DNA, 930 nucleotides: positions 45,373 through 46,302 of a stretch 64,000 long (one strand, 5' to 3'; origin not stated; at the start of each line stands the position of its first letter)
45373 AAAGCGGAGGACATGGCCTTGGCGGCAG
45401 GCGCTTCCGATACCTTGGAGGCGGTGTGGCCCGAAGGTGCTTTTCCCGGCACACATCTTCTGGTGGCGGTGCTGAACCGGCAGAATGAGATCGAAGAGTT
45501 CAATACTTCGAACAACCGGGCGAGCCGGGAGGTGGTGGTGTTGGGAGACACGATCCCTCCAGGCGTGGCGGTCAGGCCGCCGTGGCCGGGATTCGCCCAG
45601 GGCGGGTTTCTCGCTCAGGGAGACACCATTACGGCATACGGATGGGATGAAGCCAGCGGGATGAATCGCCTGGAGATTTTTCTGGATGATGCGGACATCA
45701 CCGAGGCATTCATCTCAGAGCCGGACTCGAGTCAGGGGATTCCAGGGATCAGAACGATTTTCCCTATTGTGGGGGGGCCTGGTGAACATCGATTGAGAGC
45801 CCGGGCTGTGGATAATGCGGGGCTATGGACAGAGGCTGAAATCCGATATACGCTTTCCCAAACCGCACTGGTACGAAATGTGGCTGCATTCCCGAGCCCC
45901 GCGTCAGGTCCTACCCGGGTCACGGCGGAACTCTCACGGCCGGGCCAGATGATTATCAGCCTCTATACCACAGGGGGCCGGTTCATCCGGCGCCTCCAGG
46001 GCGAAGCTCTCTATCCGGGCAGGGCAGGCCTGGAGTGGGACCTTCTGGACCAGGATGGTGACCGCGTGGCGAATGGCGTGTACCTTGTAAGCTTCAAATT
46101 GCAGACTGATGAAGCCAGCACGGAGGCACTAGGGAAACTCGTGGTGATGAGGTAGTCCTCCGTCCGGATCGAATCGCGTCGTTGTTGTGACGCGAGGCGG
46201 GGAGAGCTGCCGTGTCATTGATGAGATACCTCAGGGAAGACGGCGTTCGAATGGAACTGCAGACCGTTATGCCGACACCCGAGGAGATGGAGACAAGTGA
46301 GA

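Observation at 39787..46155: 2,121-aa gingipain-like (peptidase C25) protein with CARDB repeats and a T9SS-type C-terminal sorting domain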

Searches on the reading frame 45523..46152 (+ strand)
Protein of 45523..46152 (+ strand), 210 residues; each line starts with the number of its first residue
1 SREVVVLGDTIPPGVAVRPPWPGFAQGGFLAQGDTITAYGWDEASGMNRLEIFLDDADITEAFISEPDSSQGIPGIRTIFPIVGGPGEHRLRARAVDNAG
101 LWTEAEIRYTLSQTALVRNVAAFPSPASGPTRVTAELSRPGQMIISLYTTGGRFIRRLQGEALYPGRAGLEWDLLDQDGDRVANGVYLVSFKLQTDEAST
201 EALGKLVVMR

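Call 59: predict_structure(alignment_id=A3)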
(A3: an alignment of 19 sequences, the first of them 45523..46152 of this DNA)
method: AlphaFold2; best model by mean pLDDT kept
length: 210 residues; sequences in the alignment: 19
mean_pLDDT: 95.3   pTM: 0.80
mean pLDDT of the five models: 95.3, 95.2, 95.0, 94.3, 92.7
residues with pLDDT >= 90: 192; 70-90: 16; 50-70: 2; < 50: 0
segments of 3 or more residues with pLDDT < 50: none
pLDDT, mean of each block of 10 residues (from residue 1): 82 96 92 95 96 96 91 93 94 98 97 95 97 97 98 98 96 98 98 97 96
secondary structure, 60 per line:
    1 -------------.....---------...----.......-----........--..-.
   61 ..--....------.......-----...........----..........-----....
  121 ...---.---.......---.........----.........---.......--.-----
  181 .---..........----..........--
elements in order: E14-18 E28-30 E35-41 E47-54 E65-68 E75-81 E87-97 E102-111 E117-123 E131-137 E141-149 E154-162 E166-172 E185-194 E199-208

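Call 61: fold_search(model_id=the predicted structure, library=pdb)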
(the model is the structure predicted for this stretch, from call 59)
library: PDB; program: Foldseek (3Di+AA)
matches with E <= 10: 1852; with E <= 0.001: 117
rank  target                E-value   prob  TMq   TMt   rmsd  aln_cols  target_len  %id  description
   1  6za2_A                2.4e-11  1.00  0.43  0.10  12.9       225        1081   19  Crystal structure of dimeric latent PorU from Porphyromonas gingivalis (released 2021-09-29)
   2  6za2_B                2.4e-11  1.00  0.44  0.10  13.5       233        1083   19  Crystal structure of dimeric latent PorU from Porphyromonas gingivalis (released 2021-09-29)
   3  4kkq_A                1.6e-06  1.00  0.28  0.26  15.8       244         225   12  Crystal structure of Vibrio cholerae RbmA (crystal form 1) (released 2013-05-22)
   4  8jmw_A                2.2e-06  1.00  0.39  0.18   9.6       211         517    9  Fibril form of serine peptidase Vpr (released 2023-12-06)
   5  4kkq_B                3.0e-06  1.00  0.28  0.26  15.6       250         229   13  Crystal structure of Vibrio cholerae RbmA (crystal form 1) (released 2013-05-22)
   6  4kkp_B                4.9e-06  1.00  0.29  0.27  16.1       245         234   12  Crystal structure of Vibrio cholerae RbmA (crystal form 2) (released 2013-05-22)
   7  3pdd                  5.5e-06  1.00  0.35  0.38  10.8       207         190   16  Structures of Clostridium thermocellum CbhA fibronectin(III)-like modules (released 2011-11-23)
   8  4be6_A                6.7e-06  1.00  0.25  0.24  16.0       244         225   13  V. cholera biofilm scaffolding protein RbmA (released 2013-12-18)
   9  4be5_A                9.5e-06  1.00  0.28  0.27  15.5       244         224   13  V. cholera biofilm scaffolding protein RbmA (released 2013-12-18)
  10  4kkr_A                9.9e-06  1.00  0.26  0.25  15.4       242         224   12  Crystal structure of Vibrio cholerae RbmA (crystal form 3) (released 2013-05-22)
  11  9i1y_B                1.1e-05  1.00  0.37  0.31  11.2       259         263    9  WxLIP from Enterococcus faecium (released 2026-01-28)
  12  2yn3_C                1.6e-05  1.00  0.35  0.28  12.0       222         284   12  Structural insight into the giant calcium-binding adhesin SiiE: implications for the adhesion of Salmonella enterica t (released 2013-04-03)
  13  2yn5_B                1.8e-05  1.00  0.35  0.28  12.5       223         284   13  Structural insight into the giant calcium-binding adhesin SiiE: implications for the adhesion of Salmonella enterica t (released 2013-04-03)
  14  8tr9                  2.1e-05  1.00  0.32  0.13  11.7       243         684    9  Cryo-EM structure of transglutaminase 2 bound to GDP (released 2024-07-31)
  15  5g50_B                2.1e-05  1.00  0.28  0.26  16.0       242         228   12  Vibrio cholerae scaffolding protein RbmA in complex with magnesium. (released 2017-11-29)
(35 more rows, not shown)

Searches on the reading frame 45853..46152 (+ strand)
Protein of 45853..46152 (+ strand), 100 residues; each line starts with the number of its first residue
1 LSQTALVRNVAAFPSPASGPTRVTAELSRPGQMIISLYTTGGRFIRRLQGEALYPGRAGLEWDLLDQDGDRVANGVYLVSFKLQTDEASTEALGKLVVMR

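Call 37: find_homologous_proteins(query=A2, max_evalue=0.1)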
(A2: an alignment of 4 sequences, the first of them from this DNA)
Query A2 (4 sequences) (100 aa, profile of the alignment): 4 proteins with E <= 0.1 among 484 candidates.
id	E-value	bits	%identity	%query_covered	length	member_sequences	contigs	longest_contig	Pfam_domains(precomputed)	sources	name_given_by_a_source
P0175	3.4e-35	138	62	95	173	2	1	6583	PF13860.13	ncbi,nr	ncbi:MAG: hypothetical protein MUE60_13955 [Candidatus Eisenbacteria bacterium]|nr:hypothetical prot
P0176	1.1e-18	85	49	86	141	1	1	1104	PF13860.13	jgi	jgi:hypothetical protein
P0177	7.5e-16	76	42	88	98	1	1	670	PF18962.8,PF13860.13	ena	-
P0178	3.5e-3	35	35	66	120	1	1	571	PF18962.8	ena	-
